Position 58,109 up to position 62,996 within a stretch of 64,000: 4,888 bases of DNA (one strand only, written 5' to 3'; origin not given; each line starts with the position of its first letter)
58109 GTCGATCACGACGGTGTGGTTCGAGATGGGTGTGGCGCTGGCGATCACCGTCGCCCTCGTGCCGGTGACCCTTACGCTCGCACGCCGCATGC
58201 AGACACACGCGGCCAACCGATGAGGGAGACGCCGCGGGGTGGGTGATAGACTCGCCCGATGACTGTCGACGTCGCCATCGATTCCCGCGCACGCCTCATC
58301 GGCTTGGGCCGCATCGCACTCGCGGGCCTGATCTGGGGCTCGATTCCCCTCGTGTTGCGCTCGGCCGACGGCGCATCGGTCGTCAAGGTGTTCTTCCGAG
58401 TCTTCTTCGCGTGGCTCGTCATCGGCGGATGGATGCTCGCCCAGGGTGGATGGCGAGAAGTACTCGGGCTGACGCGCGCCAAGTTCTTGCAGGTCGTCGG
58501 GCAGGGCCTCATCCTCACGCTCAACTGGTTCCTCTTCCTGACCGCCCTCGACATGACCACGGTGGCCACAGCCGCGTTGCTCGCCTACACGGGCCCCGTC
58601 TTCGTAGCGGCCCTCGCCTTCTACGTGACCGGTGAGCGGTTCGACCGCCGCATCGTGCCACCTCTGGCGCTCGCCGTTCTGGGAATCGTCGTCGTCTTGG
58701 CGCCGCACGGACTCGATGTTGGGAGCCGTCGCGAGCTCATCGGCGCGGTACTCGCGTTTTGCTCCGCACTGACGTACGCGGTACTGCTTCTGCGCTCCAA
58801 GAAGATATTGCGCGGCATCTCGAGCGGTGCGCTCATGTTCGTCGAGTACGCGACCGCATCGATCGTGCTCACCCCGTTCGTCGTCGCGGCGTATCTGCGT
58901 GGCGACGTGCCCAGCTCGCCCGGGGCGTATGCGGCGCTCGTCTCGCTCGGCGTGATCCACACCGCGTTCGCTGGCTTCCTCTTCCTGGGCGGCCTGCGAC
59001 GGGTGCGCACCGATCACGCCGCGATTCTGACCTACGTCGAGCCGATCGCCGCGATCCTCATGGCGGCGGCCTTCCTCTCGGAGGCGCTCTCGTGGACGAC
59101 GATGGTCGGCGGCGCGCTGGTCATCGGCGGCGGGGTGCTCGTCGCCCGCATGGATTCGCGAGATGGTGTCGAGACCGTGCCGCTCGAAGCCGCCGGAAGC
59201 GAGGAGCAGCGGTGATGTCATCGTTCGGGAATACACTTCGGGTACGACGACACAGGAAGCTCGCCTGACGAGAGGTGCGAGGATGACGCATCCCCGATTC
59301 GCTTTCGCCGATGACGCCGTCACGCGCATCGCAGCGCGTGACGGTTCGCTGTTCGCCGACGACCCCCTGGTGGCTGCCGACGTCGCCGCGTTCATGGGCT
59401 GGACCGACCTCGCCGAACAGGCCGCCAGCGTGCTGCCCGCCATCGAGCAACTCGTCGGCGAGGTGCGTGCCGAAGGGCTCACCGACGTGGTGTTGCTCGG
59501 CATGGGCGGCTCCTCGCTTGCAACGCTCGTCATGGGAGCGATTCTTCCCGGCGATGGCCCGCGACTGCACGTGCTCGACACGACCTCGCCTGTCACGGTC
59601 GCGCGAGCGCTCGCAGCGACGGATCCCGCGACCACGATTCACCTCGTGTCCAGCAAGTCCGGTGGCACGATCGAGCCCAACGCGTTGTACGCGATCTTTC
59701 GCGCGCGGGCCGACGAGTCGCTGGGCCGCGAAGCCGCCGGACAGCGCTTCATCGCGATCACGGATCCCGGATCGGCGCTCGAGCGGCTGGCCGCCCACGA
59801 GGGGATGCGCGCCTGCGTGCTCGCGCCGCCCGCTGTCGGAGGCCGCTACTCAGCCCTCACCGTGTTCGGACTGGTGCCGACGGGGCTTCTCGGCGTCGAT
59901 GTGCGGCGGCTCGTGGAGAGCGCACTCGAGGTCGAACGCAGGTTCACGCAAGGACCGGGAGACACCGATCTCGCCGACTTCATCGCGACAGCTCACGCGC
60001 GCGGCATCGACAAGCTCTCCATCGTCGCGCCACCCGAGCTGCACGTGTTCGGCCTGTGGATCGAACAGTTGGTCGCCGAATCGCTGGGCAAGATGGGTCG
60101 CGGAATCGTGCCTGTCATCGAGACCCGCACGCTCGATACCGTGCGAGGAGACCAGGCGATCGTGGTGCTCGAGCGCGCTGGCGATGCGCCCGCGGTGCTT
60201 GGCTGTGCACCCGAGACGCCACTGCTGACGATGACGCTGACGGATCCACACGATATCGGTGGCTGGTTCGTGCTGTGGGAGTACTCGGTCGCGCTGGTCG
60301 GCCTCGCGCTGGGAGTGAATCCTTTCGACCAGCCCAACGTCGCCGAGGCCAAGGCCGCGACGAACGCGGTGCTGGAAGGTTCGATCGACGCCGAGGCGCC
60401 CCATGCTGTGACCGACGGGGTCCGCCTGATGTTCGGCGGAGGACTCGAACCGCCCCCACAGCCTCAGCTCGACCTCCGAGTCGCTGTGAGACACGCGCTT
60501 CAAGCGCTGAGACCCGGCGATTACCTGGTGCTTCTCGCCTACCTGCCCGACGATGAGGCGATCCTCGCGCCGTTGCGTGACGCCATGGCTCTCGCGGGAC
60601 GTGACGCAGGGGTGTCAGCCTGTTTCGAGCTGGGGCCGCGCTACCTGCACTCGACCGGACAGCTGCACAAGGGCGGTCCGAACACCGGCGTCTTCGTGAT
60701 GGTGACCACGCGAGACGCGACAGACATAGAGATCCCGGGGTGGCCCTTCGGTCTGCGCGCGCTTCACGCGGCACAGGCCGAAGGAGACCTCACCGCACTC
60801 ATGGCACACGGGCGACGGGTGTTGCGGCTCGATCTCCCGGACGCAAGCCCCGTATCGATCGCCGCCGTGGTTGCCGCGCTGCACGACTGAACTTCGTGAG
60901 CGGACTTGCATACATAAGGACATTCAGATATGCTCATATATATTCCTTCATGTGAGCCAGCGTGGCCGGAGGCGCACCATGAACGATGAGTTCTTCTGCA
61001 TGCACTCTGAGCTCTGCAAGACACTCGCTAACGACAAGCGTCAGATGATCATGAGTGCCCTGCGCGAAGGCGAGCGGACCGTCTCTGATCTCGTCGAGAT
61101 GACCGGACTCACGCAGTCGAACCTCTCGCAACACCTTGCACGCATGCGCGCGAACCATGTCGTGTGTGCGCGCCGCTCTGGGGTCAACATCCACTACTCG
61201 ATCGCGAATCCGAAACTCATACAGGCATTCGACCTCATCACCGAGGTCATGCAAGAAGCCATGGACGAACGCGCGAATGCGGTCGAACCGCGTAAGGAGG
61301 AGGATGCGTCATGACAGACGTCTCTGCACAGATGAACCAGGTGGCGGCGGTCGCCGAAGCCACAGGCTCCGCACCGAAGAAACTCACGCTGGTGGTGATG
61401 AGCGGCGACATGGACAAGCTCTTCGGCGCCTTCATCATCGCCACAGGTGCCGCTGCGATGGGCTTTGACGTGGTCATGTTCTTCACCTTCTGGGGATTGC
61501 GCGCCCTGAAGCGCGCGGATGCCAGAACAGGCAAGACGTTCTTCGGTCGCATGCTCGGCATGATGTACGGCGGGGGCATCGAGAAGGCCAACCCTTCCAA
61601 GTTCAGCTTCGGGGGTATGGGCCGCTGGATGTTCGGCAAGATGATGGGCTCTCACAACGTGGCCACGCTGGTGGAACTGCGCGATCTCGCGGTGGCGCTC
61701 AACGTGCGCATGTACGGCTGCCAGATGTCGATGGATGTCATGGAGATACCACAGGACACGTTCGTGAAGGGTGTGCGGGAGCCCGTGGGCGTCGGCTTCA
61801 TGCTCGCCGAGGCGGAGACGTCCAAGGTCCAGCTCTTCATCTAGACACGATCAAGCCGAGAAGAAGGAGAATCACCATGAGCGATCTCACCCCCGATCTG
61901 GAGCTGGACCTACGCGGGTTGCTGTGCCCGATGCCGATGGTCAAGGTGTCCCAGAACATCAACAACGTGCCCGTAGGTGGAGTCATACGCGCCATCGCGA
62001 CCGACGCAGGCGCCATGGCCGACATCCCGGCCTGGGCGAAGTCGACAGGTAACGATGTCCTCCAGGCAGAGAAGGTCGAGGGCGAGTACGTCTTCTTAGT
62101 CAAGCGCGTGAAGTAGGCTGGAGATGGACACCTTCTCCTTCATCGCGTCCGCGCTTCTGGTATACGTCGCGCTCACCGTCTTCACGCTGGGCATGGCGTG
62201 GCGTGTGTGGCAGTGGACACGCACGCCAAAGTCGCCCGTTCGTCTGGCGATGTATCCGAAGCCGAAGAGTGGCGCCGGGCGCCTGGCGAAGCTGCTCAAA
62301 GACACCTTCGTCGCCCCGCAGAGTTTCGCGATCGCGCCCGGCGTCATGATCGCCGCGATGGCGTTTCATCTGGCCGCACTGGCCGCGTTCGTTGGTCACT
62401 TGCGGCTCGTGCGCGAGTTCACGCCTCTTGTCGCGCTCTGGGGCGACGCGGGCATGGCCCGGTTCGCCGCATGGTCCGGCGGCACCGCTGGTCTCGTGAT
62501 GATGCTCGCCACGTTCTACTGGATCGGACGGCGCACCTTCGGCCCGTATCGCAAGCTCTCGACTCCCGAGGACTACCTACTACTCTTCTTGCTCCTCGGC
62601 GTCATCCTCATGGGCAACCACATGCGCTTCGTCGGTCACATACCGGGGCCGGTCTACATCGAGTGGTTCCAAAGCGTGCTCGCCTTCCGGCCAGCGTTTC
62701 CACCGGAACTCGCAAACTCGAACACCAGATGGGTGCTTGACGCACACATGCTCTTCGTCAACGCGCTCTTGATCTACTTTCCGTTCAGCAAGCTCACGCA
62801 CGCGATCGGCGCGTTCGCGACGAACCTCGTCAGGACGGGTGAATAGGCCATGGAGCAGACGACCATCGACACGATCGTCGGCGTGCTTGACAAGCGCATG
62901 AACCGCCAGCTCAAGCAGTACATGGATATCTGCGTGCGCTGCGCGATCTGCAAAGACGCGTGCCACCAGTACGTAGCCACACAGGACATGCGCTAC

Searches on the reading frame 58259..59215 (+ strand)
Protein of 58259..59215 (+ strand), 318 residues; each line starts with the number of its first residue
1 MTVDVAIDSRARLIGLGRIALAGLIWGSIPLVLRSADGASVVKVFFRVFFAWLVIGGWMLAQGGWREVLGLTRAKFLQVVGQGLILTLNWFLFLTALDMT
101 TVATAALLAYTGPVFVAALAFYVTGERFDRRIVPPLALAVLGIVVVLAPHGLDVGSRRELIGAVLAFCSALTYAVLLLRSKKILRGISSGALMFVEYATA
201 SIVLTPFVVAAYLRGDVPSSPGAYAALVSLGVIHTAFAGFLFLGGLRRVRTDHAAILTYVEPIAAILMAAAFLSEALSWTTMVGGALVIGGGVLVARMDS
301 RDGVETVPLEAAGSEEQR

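Call 65: search_protein_families(library=pfam, proteins=[window:58259-59215:+], max_evalue=1e-8)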
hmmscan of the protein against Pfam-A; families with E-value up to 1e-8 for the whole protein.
window:58259-59215:+ (318 aa): 1 family
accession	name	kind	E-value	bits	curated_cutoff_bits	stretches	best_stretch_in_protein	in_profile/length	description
PF00892.27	EamA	-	2.4e-29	102.8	28.2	2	161-295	2-133/135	EamA-like transporter family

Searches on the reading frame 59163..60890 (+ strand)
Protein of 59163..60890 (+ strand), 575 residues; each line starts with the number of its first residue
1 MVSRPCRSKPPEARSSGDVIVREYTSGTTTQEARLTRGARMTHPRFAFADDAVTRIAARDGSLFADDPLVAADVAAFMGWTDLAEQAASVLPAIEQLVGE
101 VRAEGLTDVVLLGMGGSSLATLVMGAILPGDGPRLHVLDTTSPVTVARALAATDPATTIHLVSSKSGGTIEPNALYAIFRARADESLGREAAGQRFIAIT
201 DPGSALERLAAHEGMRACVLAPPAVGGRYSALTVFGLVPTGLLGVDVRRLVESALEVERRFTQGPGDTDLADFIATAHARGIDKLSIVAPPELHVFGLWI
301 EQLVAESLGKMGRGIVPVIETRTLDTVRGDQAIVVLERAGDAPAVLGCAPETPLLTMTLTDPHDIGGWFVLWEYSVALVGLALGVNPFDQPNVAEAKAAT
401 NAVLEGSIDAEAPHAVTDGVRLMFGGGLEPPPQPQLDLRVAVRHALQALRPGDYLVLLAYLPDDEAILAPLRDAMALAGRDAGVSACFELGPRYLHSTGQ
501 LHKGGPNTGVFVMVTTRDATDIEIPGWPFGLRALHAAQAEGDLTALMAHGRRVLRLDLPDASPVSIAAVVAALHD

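Call 65: search_protein_families(library=pfam, proteins=[window:59163-60890:+], max_evalue=1e-8)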
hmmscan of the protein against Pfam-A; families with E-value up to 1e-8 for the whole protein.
window:59163-60890:+ (575 aa): 1 family
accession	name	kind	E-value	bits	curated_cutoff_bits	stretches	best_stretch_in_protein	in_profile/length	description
PF00342.24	PGI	-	5.2e-12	45.6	22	1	104-310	94-308/486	Phosphoglucose isomerase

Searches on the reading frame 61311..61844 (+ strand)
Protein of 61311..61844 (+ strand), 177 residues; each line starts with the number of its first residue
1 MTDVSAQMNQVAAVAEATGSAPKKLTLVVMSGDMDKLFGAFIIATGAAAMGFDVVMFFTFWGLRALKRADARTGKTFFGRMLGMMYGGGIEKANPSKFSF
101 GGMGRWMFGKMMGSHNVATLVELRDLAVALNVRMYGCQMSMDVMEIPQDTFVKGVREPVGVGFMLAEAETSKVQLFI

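Call 66: search_protein_families(library=ncbifam, proteins=[window:61311-61844:+], max_evalue=0.000001)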
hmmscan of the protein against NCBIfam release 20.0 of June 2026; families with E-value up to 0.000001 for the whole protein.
window:61311-61844:+ (177 aa): 1 family
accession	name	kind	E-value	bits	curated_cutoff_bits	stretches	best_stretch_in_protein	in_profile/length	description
NF047629.1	SulfCarrDsrE2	equivalog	4.9e-22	78.8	210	1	23-177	4-159/159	sulfur carrier protein DsrE2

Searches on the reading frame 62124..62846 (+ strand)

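Call 65: search_protein_families(library=pfam, proteins=[window:62124-62846:+], max_evalue=1e-8)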
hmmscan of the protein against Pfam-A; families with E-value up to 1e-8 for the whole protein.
window:62124-62846:+ (240 aa): 1 family
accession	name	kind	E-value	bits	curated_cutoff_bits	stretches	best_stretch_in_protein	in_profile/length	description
PF02665.19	Nitrate_red_gam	-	2.6e-15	57.1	22.9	1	74-235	44-207/217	Nitrate reductase gamma subunit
